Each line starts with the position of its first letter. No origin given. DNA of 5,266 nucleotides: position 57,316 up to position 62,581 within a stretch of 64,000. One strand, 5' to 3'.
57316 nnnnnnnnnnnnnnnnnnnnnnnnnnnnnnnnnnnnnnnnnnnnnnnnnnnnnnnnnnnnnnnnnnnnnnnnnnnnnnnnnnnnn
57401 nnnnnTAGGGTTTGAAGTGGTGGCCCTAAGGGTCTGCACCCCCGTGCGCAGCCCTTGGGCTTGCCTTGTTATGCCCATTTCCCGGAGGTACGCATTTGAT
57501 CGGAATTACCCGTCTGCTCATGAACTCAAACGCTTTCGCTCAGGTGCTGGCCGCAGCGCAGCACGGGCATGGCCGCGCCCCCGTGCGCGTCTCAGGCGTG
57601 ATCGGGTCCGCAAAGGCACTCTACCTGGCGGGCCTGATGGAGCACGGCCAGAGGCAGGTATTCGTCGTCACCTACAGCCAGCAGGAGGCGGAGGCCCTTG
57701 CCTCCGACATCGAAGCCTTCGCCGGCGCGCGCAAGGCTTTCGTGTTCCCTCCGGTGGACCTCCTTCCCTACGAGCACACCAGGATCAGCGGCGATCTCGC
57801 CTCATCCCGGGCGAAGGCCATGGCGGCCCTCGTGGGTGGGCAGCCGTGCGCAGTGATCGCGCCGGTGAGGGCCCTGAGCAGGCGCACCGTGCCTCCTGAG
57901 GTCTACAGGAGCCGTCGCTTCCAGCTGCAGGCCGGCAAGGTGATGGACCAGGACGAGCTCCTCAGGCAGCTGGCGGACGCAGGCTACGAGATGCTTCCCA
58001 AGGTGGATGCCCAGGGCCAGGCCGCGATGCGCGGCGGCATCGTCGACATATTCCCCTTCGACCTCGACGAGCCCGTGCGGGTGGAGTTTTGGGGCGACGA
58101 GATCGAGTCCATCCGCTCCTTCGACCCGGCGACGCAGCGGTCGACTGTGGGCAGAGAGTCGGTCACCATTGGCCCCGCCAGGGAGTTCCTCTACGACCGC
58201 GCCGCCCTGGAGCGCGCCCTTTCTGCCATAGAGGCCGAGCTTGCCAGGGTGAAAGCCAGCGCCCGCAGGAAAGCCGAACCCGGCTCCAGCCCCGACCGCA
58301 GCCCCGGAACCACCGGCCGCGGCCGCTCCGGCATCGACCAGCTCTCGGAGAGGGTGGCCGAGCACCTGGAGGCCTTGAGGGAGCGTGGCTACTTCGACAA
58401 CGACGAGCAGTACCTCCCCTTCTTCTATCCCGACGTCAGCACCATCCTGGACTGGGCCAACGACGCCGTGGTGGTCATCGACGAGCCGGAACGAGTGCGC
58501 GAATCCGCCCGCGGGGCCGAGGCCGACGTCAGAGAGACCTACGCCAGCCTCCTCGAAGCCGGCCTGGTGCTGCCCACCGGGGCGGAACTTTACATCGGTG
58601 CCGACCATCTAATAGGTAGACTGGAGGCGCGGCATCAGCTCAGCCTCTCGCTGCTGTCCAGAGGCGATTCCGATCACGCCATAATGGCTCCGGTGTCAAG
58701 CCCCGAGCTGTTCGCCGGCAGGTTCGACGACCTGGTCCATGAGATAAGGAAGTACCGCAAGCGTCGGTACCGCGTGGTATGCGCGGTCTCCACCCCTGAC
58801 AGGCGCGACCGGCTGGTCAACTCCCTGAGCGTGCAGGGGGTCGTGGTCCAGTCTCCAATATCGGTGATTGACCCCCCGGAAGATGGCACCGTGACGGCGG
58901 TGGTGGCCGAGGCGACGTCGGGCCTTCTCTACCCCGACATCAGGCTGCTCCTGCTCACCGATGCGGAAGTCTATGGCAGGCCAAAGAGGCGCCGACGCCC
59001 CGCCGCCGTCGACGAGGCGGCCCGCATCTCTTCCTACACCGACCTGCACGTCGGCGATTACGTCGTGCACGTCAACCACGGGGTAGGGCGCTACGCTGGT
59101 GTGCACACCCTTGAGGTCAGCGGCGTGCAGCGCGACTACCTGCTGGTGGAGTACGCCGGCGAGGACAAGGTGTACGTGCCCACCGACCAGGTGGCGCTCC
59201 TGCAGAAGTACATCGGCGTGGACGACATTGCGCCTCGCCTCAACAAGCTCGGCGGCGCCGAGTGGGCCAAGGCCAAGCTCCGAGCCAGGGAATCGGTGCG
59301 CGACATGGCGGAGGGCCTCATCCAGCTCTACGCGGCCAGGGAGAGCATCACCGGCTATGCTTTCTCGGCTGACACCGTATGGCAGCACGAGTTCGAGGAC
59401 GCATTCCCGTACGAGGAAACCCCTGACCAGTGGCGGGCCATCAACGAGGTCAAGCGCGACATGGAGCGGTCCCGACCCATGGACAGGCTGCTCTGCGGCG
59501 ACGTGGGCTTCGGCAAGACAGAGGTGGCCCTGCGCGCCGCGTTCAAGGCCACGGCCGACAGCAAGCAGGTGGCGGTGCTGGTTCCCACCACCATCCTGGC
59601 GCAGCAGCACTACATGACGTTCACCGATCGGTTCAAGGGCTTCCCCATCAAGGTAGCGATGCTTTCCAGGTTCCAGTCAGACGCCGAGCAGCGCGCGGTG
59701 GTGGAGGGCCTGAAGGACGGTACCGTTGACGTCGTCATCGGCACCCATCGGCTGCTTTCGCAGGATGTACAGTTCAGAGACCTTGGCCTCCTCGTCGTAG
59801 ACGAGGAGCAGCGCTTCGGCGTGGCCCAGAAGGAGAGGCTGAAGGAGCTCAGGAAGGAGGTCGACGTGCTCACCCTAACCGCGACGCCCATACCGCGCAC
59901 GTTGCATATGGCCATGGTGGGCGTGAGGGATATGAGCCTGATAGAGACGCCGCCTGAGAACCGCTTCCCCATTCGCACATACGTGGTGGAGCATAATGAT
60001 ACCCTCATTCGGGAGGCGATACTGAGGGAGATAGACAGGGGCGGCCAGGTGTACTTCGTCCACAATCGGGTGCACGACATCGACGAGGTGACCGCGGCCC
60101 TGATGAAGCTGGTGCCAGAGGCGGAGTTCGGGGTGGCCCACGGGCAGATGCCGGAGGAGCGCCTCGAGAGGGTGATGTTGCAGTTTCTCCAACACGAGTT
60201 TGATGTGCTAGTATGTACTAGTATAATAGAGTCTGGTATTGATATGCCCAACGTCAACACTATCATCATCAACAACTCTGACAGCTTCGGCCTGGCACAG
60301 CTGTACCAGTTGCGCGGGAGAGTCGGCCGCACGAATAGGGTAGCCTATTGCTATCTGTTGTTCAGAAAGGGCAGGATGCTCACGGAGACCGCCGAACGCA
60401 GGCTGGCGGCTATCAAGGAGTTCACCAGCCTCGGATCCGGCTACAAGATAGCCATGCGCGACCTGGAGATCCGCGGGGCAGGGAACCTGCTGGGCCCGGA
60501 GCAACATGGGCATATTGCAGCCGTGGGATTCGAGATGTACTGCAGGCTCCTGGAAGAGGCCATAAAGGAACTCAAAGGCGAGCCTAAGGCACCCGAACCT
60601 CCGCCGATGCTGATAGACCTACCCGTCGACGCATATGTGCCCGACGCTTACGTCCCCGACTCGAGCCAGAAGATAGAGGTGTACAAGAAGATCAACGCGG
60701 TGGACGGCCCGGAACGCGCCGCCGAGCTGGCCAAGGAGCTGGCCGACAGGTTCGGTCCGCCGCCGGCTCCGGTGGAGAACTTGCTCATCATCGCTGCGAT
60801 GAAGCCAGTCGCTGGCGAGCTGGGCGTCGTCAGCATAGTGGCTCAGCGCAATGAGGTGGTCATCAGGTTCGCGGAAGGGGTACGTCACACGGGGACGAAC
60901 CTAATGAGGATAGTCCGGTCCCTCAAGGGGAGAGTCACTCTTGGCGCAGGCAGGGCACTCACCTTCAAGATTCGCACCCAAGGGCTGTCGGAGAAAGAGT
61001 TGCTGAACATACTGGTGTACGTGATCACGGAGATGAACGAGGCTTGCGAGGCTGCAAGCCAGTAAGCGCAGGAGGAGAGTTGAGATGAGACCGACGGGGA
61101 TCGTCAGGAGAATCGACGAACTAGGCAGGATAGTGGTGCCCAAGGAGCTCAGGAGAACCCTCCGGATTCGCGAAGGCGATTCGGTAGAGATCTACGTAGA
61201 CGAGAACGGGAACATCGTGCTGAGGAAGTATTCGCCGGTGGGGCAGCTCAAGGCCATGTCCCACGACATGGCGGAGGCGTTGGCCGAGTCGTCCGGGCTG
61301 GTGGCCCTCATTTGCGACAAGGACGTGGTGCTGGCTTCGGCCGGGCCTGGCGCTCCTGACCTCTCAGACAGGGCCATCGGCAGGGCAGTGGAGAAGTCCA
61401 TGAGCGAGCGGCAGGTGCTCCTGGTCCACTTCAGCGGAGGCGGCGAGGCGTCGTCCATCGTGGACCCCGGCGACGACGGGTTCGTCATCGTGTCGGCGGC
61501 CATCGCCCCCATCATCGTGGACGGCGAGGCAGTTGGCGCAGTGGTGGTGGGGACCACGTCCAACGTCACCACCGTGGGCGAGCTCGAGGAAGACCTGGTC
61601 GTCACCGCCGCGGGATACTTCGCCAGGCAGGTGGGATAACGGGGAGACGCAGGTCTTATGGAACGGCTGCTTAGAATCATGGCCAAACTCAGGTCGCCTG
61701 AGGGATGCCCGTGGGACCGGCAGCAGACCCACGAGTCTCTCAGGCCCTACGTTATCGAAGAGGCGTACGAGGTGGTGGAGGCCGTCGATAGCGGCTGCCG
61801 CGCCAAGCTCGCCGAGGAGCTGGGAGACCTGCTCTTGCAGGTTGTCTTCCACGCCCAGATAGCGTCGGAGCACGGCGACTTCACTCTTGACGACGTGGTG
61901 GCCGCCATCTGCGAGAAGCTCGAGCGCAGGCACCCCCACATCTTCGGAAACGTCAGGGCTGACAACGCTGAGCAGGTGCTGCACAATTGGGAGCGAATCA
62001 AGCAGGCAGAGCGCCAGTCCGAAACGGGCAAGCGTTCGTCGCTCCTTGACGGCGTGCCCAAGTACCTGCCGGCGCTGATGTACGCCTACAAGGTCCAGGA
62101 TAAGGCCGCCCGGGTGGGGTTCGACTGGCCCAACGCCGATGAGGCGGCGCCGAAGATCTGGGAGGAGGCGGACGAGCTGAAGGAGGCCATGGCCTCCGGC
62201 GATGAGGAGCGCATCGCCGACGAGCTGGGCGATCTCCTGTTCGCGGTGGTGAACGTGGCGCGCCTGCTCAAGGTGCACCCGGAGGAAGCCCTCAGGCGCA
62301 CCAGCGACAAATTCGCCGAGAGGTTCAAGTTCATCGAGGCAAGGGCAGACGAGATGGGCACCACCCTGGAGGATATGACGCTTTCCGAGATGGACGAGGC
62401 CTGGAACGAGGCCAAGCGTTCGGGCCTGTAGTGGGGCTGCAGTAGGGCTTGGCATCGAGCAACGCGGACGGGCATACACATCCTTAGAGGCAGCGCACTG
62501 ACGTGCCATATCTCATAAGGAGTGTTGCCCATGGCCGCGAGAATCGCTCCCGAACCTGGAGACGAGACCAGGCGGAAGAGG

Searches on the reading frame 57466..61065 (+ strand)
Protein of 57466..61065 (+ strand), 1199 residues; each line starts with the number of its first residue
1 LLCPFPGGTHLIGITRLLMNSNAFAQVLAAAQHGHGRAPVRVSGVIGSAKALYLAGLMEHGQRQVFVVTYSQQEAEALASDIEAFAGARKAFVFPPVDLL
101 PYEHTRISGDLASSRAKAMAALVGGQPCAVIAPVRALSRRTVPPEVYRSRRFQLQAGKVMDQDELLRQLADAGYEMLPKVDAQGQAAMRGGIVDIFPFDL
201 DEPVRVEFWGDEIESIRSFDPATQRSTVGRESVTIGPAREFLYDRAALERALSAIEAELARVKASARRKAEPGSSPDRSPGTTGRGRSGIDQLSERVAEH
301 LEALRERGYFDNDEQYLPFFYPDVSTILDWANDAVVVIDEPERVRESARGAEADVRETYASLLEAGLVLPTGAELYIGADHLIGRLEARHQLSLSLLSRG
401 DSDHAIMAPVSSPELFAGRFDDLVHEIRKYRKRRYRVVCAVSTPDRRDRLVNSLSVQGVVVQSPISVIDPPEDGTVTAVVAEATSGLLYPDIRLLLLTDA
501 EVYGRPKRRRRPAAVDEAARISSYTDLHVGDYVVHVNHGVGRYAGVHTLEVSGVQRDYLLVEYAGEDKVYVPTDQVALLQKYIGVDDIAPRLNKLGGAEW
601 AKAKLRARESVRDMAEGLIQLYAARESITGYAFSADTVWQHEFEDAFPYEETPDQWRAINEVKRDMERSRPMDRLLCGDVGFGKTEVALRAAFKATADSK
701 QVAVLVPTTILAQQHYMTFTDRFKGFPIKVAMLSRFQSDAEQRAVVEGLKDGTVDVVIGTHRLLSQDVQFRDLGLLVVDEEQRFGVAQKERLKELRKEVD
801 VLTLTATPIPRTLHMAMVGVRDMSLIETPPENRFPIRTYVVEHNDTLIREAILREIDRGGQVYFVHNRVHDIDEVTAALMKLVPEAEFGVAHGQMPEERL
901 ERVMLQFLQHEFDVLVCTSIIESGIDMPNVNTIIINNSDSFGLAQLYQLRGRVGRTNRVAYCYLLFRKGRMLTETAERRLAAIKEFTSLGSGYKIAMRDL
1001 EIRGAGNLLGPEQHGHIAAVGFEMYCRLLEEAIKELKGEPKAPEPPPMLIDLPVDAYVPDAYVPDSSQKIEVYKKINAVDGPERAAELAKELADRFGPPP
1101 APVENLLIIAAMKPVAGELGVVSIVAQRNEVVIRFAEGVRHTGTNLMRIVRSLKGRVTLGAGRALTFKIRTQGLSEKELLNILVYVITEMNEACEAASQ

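Call 61: search_protein_families(library=pfam, proteins=[window:57466-61065:+], max_evalue=0.00001)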
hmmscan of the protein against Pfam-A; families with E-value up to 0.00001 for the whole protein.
window:57466-61065:+ (1199 aa): 6 families
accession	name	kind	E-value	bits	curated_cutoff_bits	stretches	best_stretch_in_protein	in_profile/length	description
PF17757.6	UvrB_inter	-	2.1e-25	89.1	22.9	1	153-241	2-91/91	UvrB interaction domain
PF00270.35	DEAD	-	2.9e-25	89.4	26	1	652-814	1-165/167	DEAD/DEAH box helicase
PF03461.20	TRCF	-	6.2e-24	84.6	25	1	1052-1138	1-87/95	TRCF domain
PF02559.22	CarD_TRCF_RID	-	1.6e-21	76.6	23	1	527-583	1-57/57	CarD-like/TRCF RID domain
PF00271.37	Helicase_C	-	2.1e-21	76.7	23.5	1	850-956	9-109/110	Helicase conserved C-terminal domain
PF04851.21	ResIII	-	1.2e-09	38.8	22.5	1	651-808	4-162/164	Type III restriction enzyme, res subunit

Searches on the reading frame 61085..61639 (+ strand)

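Call 61: search_protein_families(library=pfam, proteins=[window:61085-61639:+], max_evalue=0.00001)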
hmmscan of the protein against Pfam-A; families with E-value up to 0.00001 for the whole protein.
window:61085-61639:+ (184 aa): 2 families
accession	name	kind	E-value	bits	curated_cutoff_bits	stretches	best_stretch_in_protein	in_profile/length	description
PF15714.11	SpoVT_C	-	5.3e-25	88.4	27.5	1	55-183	2-127/128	Stage V sporulation protein T C-terminal, transcription factor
PF04014.23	MazE_antitoxin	-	9.4e-15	54.7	24.7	1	7-51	1-45/48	Antidote-toxin recognition MazE, bacterial antitoxin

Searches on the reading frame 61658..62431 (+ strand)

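Call 61: search_protein_families(library=pfam, proteins=[window:61658-62431:+], max_evalue=0.00001)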
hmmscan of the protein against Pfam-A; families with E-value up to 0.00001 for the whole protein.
window:61658-62431:+ (257 aa): 2 families
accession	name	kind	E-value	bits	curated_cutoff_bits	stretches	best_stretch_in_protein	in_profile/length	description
PF03819.22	MazG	-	1.6e-44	150.5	22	2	23-96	1-74/74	MazG nucleotide pyrophosphohydrolase domain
PF01503.22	PRA-PH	-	1.6e-13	51.3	21.3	1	163-213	30-80/86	Phosphoribosyl-ATP pyrophosphohydrolase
